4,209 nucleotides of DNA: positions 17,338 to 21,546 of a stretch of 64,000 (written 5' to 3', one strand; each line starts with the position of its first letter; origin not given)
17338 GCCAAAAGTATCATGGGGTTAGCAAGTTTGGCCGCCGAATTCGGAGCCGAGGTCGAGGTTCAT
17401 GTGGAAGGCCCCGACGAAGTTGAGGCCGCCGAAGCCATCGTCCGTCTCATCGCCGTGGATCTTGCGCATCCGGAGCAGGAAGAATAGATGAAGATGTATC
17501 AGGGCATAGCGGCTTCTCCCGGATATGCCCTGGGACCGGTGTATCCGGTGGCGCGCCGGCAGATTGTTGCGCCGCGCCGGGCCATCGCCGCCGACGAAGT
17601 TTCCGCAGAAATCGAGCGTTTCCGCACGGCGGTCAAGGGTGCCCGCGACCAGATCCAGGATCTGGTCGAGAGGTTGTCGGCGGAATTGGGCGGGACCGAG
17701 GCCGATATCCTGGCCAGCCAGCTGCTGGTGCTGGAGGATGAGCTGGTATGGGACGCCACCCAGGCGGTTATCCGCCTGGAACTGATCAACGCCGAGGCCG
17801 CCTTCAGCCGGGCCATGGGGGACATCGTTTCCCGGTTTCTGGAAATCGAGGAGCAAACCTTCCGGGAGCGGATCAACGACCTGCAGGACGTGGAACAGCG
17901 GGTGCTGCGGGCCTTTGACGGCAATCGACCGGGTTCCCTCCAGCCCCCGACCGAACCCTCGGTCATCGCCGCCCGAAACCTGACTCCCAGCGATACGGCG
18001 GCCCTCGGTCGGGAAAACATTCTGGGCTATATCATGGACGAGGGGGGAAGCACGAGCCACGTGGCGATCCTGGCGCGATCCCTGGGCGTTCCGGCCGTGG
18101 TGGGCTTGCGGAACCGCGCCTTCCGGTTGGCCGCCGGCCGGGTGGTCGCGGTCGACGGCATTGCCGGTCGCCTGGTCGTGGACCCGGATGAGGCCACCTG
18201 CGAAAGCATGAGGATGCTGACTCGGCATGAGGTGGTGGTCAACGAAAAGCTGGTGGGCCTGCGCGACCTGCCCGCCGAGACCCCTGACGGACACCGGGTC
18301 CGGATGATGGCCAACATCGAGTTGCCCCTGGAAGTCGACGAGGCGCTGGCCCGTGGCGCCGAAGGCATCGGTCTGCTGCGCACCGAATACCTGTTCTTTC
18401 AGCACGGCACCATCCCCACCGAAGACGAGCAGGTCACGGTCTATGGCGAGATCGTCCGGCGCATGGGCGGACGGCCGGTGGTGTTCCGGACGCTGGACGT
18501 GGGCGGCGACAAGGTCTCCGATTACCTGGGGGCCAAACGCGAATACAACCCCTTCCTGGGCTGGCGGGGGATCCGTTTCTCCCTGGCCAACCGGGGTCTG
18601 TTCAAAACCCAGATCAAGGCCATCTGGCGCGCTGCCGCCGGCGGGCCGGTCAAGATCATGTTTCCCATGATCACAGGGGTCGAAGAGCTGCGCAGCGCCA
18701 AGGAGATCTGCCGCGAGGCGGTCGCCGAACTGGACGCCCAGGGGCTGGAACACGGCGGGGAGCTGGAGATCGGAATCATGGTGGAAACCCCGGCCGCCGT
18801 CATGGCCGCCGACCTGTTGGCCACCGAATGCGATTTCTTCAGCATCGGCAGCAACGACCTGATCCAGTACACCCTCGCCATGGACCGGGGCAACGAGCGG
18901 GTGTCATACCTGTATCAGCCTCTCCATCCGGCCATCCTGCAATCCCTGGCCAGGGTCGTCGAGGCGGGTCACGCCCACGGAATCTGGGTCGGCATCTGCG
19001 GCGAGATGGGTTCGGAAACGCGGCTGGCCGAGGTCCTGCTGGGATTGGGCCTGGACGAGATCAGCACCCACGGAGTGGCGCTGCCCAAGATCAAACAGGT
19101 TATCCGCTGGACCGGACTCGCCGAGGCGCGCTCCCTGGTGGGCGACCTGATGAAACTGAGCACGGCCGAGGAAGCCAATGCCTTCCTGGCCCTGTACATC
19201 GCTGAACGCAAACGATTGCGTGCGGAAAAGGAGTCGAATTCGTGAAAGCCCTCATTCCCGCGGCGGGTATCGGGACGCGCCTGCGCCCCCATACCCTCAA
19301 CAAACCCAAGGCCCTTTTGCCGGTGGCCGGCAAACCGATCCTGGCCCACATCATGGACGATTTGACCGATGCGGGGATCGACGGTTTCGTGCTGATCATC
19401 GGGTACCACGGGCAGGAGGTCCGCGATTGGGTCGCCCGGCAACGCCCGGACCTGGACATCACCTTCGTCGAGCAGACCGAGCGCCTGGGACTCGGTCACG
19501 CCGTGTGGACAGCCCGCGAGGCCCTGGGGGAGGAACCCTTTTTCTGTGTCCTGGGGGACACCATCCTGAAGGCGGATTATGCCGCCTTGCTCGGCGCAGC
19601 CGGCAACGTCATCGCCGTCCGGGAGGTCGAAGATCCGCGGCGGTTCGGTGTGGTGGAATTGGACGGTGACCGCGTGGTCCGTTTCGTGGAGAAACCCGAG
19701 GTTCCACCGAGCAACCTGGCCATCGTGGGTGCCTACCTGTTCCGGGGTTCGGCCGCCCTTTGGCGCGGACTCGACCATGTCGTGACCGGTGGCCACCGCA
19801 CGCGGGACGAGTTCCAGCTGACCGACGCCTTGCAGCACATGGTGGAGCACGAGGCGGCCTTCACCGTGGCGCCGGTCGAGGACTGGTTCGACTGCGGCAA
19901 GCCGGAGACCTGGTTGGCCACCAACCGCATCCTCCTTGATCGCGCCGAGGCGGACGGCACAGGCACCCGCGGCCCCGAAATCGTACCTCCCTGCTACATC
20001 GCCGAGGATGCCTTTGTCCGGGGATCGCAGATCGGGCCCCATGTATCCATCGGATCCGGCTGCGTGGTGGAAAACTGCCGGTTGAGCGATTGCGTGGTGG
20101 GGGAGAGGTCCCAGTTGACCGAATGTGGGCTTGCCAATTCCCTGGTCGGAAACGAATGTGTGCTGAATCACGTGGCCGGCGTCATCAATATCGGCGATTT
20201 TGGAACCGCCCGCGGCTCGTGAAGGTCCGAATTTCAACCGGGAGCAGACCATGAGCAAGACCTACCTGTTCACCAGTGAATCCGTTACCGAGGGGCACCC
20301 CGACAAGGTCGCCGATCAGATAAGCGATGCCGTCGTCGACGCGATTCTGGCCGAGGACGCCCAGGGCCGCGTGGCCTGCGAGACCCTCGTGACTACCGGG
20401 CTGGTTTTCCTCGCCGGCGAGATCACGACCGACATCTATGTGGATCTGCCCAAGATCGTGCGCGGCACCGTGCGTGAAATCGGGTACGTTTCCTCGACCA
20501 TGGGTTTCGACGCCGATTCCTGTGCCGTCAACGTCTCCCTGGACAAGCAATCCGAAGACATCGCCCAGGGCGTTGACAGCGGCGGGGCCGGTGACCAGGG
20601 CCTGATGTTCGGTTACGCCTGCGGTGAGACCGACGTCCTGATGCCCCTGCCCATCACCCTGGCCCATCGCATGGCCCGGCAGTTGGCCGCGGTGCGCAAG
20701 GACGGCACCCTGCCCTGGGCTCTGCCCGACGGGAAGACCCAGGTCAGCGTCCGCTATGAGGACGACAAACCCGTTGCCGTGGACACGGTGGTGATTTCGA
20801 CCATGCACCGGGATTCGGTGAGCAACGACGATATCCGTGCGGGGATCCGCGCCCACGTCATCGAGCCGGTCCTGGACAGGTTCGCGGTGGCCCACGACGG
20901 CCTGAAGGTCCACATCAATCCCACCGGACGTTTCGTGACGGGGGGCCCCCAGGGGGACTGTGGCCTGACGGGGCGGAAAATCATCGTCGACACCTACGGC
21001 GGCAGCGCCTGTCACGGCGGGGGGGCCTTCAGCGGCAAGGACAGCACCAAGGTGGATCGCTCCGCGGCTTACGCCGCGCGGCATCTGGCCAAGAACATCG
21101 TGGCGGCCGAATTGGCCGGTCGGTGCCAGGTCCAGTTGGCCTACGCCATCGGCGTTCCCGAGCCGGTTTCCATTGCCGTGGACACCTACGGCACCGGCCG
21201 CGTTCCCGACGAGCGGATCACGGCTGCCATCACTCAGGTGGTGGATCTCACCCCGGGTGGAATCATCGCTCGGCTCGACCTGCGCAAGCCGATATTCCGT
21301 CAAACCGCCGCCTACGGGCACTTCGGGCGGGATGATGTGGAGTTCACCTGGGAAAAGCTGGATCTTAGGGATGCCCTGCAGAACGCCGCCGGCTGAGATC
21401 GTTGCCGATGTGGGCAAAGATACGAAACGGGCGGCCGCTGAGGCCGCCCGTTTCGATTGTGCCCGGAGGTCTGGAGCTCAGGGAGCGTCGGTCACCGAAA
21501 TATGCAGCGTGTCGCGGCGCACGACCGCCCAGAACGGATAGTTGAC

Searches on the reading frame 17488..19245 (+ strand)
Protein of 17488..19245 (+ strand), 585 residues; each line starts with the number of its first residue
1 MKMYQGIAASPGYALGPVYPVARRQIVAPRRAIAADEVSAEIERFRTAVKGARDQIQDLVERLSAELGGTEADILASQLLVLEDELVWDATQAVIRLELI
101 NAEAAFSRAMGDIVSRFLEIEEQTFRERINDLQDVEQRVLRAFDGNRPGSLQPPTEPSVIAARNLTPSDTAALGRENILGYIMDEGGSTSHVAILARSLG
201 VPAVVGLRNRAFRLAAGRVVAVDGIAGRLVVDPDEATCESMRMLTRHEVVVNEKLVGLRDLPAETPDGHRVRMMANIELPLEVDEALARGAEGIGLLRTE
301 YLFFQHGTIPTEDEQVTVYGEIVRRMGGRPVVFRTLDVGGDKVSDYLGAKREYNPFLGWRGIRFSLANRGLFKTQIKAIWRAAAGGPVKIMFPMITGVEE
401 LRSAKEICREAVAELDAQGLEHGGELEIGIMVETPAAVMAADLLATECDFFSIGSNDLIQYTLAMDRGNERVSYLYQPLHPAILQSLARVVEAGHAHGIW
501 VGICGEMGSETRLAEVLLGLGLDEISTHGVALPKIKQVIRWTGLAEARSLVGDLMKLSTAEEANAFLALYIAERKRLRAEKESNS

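Call 23: search_protein_families(library=pfam, proteins=[window:17488-19245:+], max_evalue=0.001)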
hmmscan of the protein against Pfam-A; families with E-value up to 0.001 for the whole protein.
window:17488-19245:+ (585 aa): 4 families
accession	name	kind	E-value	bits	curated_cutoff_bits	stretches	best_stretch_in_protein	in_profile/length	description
PF02896.24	PEP-utilizers_C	-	3.3e-110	368.3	22.8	1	258-540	7-289/293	PEP-utilising enzyme, PEP-binding domain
PF05524.18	PEP-utilisers_N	-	3.6e-25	88.9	24.4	1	5-128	1-121/121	PEP-utilising enzyme, N-terminal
PF00391.29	PEP-utilizers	-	3e-20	72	23.1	1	156-227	3-72/72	PEP-utilising enzyme, mobile domain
PF03328.21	HpcH_HpaI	-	7.1e-05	22.6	25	1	376-499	78-185/221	HpcH/HpaI aldolase/citrate lyase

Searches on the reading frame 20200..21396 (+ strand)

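Call 11: search_protein_families(library=pfam, proteins=[window:20200-21396:+], max_evalue=0.001)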
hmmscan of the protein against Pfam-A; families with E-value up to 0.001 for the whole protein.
window:20200-21396:+ (398 aa): 3 families
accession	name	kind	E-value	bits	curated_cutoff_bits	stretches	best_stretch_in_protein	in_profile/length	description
PF02773.21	S-AdoMet_synt_C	-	5.8e-66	221.1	25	1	248-386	2-138/138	S-adenosylmethionine synthetase, C-terminal domain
PF02772.21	S-AdoMet_synt_M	-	1.4e-45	154.7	29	1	129-245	3-120/120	S-adenosylmethionine synthetase, central domain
PF00438.25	S-AdoMet_synt_N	-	5.8e-43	145.9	33.1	1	22-118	2-98/99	S-adenosylmethionine synthetase, N-terminal domain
